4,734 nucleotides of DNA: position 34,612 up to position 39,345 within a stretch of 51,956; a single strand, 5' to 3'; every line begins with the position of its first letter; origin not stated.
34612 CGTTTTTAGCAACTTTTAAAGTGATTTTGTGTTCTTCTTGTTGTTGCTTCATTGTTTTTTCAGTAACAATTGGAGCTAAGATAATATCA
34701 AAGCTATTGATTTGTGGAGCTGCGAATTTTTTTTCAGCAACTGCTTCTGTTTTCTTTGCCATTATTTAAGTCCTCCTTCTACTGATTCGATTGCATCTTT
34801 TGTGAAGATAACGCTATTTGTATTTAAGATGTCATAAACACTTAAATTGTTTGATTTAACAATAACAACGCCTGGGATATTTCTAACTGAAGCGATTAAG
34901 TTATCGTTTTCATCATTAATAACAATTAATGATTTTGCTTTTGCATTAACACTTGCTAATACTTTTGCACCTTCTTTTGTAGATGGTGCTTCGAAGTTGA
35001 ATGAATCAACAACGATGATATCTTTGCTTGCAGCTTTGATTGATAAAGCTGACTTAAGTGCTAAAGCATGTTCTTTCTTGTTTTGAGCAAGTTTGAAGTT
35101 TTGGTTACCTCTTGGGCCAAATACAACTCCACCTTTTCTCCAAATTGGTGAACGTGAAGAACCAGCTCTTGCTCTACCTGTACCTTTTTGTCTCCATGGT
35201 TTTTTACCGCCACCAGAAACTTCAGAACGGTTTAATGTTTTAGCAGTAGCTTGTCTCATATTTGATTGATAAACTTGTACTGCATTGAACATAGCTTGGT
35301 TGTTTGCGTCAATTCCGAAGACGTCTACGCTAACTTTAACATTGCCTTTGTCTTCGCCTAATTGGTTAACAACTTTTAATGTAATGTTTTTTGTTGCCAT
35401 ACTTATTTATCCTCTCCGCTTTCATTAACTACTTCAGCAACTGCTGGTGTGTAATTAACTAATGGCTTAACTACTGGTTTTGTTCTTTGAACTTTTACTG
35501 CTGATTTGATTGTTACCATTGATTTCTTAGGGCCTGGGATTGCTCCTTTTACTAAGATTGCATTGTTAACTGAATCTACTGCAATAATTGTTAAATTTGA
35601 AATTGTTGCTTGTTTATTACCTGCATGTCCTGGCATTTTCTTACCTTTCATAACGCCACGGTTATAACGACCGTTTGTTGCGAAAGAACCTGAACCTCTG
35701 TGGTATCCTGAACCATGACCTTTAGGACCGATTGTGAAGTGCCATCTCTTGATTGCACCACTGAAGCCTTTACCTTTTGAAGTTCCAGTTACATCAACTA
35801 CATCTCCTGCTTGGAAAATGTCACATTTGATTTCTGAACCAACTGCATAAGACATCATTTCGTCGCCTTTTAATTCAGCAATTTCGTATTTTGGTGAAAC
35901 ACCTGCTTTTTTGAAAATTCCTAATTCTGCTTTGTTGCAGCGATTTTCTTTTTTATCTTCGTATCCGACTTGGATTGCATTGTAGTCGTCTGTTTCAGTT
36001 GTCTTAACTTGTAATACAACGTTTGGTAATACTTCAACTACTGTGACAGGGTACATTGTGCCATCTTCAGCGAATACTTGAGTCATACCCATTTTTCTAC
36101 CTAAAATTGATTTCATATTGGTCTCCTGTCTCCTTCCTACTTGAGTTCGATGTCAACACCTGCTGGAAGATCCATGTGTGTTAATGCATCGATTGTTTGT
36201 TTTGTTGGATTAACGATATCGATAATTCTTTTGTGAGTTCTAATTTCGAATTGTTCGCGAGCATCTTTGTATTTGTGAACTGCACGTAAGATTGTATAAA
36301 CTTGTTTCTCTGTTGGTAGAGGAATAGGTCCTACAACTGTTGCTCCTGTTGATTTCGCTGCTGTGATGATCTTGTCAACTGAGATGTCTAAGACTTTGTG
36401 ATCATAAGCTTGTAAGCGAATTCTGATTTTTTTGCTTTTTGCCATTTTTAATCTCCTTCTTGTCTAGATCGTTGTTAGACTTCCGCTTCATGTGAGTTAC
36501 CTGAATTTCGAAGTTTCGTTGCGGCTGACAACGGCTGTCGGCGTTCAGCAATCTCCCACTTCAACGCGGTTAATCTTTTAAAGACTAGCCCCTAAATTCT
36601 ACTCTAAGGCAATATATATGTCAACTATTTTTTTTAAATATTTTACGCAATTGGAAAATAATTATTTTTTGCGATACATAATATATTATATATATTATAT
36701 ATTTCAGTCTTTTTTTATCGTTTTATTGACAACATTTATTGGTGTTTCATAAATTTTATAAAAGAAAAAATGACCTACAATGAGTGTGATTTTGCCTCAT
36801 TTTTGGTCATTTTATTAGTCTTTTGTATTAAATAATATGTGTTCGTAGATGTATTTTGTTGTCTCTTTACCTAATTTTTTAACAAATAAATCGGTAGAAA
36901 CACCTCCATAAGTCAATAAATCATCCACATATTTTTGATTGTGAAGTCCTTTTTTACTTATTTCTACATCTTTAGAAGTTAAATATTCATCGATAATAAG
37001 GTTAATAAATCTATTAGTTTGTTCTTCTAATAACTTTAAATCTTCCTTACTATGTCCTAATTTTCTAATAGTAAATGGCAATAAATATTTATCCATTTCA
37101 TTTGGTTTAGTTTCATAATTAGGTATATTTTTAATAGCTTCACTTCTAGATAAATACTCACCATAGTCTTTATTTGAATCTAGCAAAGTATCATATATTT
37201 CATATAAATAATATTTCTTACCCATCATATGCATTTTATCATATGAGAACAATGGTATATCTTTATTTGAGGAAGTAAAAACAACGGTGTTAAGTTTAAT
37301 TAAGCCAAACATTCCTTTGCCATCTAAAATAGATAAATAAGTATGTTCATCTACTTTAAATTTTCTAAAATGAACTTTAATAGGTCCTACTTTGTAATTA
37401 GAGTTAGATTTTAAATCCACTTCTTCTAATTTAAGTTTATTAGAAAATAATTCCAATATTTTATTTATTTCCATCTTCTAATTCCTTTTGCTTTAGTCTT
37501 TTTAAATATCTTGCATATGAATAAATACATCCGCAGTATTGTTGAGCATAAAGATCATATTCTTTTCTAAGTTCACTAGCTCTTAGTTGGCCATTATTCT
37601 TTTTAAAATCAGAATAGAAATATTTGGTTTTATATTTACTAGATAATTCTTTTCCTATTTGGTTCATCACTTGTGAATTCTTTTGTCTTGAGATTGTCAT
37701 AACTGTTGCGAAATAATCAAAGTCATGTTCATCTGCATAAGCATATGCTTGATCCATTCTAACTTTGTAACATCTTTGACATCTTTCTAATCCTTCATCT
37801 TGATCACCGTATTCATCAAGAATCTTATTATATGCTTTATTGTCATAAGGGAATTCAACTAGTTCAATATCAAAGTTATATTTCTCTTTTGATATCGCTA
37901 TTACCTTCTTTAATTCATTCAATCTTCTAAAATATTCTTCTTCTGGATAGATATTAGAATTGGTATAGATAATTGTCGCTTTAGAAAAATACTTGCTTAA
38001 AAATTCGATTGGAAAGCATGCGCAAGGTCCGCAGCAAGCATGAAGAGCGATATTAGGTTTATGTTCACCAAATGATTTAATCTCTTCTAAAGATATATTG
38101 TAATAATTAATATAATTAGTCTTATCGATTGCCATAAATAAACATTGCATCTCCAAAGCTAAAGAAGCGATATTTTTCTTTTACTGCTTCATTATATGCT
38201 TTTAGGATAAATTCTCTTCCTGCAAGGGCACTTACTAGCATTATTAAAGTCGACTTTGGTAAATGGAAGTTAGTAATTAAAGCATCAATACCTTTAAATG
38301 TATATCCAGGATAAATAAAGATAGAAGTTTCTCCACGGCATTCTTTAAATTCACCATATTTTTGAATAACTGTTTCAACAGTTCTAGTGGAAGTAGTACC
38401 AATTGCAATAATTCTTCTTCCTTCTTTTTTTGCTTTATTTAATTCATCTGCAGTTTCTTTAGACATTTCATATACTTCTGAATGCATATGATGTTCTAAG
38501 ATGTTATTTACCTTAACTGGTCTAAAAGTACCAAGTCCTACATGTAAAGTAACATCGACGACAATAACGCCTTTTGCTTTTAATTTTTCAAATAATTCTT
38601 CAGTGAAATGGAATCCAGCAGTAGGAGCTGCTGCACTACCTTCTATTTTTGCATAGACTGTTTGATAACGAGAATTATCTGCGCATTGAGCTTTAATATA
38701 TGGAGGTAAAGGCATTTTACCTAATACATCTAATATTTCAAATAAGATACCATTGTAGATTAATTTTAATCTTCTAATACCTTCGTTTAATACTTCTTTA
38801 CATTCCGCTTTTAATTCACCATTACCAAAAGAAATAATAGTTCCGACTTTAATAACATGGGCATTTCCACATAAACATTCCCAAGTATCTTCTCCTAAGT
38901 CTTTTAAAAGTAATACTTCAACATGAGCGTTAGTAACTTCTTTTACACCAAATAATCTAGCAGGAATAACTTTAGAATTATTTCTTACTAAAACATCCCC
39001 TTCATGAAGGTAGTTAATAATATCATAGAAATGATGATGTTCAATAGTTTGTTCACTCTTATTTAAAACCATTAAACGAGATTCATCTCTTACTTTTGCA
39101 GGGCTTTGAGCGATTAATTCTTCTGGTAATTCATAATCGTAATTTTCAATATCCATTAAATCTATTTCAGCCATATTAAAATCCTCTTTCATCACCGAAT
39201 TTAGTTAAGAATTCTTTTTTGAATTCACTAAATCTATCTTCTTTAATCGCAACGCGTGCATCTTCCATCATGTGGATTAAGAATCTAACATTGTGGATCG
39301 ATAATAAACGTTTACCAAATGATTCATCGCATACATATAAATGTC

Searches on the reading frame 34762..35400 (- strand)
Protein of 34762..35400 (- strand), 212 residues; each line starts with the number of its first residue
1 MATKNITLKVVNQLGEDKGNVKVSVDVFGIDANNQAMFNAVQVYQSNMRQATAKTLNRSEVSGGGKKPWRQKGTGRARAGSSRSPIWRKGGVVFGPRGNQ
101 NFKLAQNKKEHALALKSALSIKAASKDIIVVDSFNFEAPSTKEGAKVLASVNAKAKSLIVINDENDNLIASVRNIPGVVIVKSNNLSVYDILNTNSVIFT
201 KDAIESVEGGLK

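Call 61: search_protein_families(library=pfam, proteins=[window:34762-35400:-], max_evalue=0.000001)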
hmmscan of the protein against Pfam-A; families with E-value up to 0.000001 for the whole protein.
window:34762-35400:- (212 aa): 1 family
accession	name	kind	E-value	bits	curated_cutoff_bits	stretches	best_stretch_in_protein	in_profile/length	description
PF00573.27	Ribosomal_L4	-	4.6e-68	229.1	25.8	1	22-208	2-188/190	Ribosomal protein L4/L1 family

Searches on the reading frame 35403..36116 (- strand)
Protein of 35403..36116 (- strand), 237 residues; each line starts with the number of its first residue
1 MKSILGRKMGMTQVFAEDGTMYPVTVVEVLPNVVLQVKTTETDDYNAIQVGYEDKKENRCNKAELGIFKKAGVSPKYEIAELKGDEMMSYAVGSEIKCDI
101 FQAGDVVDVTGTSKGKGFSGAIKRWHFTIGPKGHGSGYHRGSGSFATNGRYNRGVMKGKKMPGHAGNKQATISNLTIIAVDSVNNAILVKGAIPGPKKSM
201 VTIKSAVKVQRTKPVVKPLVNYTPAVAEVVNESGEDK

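Call 61: search_protein_families(library=pfam, proteins=[window:35403-36116:-], max_evalue=0.000001)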
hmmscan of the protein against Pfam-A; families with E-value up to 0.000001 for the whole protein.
window:35403-36116:- (237 aa): 1 family
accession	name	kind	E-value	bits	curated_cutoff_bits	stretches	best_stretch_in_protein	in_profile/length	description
PF00297.29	Ribosomal_L3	-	3.9e-15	56.2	22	1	99-182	210-290/369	Ribosomal protein L3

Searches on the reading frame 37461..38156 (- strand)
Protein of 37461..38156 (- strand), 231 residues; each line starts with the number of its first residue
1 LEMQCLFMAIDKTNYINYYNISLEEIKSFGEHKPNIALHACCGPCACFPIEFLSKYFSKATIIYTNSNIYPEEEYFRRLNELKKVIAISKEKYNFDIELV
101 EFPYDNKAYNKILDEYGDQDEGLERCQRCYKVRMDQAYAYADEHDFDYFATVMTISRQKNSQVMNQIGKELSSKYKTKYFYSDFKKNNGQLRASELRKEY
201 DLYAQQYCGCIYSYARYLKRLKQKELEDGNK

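Call 60: search_protein_families(library=padloc, proteins=[window:37461-38156:-], max_evalue=0.000001)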
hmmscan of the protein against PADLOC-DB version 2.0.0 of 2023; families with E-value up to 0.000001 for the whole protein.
window:37461-38156:- (231 aa): 0 families

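Call 61: search_protein_families(library=pfam, proteins=[window:37461-38156:-], max_evalue=0.000001)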
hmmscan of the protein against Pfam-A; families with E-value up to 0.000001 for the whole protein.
window:37461-38156:- (231 aa): 1 family
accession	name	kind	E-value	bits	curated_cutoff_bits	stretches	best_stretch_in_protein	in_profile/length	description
PF02677.20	QueH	-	2.2e-53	181.4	23.5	1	37-214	2-173/175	Epoxyqueuosine reductase QueH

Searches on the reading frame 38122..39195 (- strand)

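Call 57: search_protein_families(library=pfam, proteins=[window:38122-39195:-], max_evalue=0.00001)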
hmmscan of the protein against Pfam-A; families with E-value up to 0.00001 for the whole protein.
window:38122-39195:- (357 aa): 1 family
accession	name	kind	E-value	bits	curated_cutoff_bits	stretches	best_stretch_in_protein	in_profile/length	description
PF02547.20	Queuosine_synth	-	7e-138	459.6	25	1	17-353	2-322/322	Queuosine biosynthesis protein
